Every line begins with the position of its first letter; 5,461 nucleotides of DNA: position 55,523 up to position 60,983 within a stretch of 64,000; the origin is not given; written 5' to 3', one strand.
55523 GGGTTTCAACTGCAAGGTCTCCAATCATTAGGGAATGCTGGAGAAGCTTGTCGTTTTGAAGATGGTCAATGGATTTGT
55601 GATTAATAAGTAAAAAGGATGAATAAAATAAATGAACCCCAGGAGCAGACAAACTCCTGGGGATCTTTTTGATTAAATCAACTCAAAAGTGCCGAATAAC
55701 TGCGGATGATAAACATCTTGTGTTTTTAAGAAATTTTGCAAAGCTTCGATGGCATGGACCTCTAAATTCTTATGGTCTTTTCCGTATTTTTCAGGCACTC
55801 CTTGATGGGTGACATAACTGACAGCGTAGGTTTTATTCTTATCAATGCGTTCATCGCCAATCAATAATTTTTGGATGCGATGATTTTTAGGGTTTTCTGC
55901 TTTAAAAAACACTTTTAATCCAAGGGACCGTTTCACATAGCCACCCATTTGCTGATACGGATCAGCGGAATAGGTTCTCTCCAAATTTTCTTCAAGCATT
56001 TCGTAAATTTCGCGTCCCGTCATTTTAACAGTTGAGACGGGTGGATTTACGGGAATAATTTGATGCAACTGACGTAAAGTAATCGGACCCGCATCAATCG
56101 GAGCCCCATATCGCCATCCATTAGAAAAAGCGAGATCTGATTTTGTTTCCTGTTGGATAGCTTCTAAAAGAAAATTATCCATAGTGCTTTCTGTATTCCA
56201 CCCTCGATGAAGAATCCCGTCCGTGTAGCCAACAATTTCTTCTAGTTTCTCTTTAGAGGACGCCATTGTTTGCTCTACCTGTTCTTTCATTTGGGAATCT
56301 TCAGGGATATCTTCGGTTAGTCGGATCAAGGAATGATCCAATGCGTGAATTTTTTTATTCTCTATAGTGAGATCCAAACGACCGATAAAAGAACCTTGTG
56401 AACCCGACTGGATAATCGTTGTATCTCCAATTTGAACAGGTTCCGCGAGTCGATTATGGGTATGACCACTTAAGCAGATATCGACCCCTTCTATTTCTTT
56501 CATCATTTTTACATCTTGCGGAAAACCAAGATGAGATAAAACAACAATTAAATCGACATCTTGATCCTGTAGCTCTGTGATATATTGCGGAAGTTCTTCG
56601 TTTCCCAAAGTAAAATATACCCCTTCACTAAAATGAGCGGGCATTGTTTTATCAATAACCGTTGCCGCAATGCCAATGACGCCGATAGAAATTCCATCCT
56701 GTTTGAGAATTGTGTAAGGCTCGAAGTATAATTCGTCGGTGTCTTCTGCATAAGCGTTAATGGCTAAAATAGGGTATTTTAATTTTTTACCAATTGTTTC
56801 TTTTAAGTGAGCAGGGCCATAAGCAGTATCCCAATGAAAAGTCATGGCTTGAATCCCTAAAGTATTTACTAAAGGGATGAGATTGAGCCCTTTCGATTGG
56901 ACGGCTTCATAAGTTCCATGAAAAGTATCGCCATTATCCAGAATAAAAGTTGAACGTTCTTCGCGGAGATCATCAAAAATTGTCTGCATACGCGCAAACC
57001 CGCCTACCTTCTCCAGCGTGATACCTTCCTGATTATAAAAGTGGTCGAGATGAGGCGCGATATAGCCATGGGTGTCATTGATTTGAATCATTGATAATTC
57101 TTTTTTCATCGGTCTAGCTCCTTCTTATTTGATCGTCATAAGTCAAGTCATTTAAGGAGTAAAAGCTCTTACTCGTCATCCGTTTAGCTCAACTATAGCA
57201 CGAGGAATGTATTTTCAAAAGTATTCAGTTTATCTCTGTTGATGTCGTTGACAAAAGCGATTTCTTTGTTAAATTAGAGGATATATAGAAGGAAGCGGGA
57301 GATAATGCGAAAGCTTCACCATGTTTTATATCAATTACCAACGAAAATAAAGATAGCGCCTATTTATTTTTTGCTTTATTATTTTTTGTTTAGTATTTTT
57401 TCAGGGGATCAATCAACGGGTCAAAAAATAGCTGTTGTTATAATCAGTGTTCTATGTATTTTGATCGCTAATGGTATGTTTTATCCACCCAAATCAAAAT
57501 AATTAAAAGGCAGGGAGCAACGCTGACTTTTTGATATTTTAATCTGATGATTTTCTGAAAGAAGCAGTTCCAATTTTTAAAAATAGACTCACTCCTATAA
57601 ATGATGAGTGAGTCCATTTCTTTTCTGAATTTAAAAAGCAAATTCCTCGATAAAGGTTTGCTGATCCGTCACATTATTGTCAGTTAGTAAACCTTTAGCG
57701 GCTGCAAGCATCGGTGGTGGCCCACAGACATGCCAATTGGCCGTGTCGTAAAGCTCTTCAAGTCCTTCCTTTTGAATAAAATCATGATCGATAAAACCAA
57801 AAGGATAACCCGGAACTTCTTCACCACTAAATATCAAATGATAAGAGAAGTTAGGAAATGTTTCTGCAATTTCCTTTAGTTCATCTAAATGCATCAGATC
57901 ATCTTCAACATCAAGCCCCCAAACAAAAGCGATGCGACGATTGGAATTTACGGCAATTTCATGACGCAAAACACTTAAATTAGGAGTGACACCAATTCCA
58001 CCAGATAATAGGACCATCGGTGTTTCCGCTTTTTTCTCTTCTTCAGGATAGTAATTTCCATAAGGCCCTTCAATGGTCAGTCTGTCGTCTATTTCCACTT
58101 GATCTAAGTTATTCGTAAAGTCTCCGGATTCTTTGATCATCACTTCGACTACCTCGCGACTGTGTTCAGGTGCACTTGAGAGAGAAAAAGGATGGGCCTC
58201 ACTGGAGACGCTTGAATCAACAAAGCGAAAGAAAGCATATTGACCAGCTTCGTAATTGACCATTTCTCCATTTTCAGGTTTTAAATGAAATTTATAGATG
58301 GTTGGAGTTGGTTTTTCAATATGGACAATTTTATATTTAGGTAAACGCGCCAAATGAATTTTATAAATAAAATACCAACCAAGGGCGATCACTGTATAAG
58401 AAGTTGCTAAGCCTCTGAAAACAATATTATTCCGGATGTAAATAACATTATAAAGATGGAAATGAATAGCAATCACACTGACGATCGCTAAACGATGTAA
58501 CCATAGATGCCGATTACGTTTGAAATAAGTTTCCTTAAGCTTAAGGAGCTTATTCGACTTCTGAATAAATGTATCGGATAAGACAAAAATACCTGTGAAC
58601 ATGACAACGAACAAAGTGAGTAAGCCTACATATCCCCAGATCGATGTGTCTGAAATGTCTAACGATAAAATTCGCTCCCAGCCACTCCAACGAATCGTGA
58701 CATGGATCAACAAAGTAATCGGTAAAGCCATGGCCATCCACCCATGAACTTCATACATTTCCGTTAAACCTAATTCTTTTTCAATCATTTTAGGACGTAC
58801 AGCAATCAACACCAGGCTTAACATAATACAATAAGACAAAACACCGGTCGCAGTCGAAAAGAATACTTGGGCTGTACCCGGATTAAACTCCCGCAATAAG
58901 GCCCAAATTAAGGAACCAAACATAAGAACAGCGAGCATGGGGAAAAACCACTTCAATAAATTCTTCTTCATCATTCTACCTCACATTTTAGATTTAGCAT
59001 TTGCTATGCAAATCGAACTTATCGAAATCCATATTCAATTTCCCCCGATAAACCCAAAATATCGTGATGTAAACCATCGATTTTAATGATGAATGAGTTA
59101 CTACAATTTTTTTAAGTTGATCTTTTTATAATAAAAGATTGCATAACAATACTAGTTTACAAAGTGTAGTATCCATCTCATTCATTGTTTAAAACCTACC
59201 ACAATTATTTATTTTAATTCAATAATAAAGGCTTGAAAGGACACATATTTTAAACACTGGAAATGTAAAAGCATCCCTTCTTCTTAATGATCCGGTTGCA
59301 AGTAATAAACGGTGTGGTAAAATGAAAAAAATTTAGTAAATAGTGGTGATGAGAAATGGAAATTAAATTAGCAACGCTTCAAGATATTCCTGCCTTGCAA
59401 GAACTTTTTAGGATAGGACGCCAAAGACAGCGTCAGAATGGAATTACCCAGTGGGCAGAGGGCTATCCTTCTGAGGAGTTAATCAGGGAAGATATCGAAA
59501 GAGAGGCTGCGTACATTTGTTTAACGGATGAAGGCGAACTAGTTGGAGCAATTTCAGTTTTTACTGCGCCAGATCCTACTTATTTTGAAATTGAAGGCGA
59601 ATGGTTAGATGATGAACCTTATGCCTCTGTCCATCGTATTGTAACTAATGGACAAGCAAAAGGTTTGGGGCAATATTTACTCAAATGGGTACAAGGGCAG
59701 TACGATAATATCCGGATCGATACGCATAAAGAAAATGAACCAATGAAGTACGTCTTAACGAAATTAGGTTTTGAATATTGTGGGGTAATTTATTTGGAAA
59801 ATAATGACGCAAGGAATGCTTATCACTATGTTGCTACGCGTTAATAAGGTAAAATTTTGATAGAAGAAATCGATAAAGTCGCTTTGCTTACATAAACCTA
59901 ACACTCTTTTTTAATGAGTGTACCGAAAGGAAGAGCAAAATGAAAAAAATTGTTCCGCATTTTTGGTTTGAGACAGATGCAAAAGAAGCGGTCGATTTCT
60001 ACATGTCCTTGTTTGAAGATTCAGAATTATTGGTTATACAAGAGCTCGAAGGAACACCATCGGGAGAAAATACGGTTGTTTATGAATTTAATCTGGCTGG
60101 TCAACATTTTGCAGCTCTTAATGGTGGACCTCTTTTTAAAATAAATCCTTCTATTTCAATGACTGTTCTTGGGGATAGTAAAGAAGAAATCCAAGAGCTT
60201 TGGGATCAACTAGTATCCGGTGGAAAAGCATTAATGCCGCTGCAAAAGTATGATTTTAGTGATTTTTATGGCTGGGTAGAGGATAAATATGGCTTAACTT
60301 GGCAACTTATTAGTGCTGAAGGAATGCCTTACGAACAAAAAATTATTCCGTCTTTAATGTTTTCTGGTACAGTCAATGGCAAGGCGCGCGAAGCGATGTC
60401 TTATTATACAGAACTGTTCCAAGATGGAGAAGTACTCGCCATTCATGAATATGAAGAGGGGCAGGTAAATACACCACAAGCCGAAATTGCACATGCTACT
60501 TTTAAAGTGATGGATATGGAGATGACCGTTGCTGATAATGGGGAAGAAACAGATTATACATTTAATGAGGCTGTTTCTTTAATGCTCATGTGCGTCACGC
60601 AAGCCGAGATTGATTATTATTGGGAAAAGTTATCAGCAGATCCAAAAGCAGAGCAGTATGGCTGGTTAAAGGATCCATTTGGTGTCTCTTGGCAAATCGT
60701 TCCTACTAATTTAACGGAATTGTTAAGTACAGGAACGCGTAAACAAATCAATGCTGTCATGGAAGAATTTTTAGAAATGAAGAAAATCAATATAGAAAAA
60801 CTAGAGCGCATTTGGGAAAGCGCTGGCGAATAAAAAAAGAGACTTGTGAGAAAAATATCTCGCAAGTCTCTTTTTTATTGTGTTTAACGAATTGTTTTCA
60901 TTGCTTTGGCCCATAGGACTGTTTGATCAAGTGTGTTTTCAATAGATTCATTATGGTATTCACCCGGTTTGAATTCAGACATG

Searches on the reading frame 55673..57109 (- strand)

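Call 37: search_protein_families(library=pfam, proteins=[window:55673-57109:-], max_evalue=0.001)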
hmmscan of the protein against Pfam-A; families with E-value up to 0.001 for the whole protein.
window:55673-57109:- (478 aa): 2 families
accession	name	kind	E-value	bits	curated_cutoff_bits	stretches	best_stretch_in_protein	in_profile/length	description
PF02872.23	5_nucleotid_C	-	5.3e-22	79.1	23.6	1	298-431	12-141/158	5'-nucleotidase, C-terminal domain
PF00149.33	Metallophos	-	4.7e-08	34.1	21.5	1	8-219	4-190/191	Calcineurin-like phosphoesterase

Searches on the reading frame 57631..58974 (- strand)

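Call 37: search_protein_families(library=pfam, proteins=[window:57631-58974:-], max_evalue=0.001)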
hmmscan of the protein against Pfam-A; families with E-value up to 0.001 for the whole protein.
window:57631-58974:- (447 aa): 4 families
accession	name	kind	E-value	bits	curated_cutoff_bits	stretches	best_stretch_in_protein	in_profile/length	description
PF00175.26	NAD_binding_1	-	1.2e-11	45.6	22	1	322-427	1-108/109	Oxidoreductase NAD-binding domain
PF08022.18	FAD_binding_8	-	1.1e-09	38.8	22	1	238-307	27-107/109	FAD-binding domain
PF00970.30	FAD_binding_6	-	1.2e-06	29.2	21.1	1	225-308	15-97/99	Oxidoreductase FAD-binding domain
PF08030.17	NAD_binding_6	-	0.00038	21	22.2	0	320-386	4-78/156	Ferric reductase NAD binding domain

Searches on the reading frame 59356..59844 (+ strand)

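Call 37: search_protein_families(library=pfam, proteins=[window:59356-59844:+], max_evalue=0.001)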
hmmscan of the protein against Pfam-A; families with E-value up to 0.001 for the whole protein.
window:59356-59844:+ (162 aa): 2 families
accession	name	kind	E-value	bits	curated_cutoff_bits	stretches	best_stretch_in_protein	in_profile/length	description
PF00583.31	Acetyltransf_1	-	0.00011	22.9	20.7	1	37-139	16-116/116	Acetyltransferase (GNAT) family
PF13302.13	Acetyltransf_3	-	0.00026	22.2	25.4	1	24-140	31-138/138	Acetyltransferase (GNAT) domain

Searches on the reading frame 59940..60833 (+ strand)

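Call 37: search_protein_families(library=pfam, proteins=[window:59940-60833:+], max_evalue=0.001)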
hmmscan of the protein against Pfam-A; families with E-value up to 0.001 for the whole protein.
window:59940-60833:+ (297 aa): 2 families
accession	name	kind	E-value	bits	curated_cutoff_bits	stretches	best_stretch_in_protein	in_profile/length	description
PF06983.19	3-dmu-9_3-mt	-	6.7e-68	226.9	24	2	133-254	1-116/116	3-demethylubiquinone-9 3-methyltransferase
PF00903.31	Glyoxalase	-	5.2e-06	27.3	20.6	0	12-123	10-121/121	Glyoxalase/Bleomycin resistance protein/Dioxygenase superfamily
